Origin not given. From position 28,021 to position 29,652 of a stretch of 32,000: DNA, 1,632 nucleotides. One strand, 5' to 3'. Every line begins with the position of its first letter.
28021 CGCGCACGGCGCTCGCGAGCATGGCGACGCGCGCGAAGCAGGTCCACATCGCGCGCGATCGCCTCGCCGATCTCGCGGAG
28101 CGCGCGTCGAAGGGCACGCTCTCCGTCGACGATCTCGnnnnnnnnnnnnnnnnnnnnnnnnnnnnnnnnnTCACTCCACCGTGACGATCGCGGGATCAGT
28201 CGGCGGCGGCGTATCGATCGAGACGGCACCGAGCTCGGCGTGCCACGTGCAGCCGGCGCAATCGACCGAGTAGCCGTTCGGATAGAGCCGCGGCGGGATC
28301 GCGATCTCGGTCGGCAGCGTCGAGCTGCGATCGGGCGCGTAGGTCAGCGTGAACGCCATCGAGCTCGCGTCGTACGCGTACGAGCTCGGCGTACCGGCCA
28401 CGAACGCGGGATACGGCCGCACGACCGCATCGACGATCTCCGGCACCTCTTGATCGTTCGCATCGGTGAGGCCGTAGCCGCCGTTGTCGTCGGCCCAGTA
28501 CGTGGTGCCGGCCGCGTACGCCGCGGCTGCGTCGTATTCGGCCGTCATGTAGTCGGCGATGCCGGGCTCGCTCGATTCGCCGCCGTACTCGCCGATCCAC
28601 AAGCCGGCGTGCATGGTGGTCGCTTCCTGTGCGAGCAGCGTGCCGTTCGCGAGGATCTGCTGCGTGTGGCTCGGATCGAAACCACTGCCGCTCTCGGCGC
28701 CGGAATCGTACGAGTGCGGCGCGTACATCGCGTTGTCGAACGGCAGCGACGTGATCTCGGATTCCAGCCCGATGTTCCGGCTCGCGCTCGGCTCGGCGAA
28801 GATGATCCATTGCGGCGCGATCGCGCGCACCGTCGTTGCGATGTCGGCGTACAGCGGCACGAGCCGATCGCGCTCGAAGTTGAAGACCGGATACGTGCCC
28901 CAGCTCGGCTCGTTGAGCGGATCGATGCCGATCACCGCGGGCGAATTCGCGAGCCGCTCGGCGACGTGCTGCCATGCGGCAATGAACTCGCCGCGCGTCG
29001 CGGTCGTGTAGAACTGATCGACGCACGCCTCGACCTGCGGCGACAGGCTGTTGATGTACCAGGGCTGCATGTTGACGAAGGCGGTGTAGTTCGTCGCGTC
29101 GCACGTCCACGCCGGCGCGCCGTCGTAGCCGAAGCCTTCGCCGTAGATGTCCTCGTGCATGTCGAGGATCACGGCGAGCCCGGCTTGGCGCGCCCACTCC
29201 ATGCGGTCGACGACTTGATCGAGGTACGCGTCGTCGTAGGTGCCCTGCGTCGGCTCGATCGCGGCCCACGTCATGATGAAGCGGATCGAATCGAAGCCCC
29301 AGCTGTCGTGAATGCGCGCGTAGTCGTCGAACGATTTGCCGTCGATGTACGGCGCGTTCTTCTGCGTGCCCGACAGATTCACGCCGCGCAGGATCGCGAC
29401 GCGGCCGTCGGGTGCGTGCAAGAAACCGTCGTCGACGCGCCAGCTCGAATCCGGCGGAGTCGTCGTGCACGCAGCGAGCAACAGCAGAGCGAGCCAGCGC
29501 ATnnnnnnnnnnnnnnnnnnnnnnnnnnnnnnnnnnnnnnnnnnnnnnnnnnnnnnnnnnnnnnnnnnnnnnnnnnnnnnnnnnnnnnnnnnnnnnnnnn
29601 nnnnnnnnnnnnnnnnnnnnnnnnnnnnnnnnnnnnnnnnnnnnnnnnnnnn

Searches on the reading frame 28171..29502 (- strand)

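Call 85: search_protein_families(library=pfam, proteins=[window:28171-29502:-], max_evalue=0.0001)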
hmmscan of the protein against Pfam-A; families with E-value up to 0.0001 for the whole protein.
window:28171-29502:- (443 aa): 3 families
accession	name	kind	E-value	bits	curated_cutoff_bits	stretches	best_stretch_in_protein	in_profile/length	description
PF00150.24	Cellulase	-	6.2e-29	101.8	23.5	1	48-337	15-267/272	Cellulase (glycosyl hydrolase family 5)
PF18564.7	Glyco_hydro_5_C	-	1.7e-16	60.9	22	1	362-422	1-63/87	Glycoside hydrolase family 5 C-terminal domain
PF02449.21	Glyco_hydro_42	-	8.4e-05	22.5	21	0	63-200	17-139/376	Beta-galactosidase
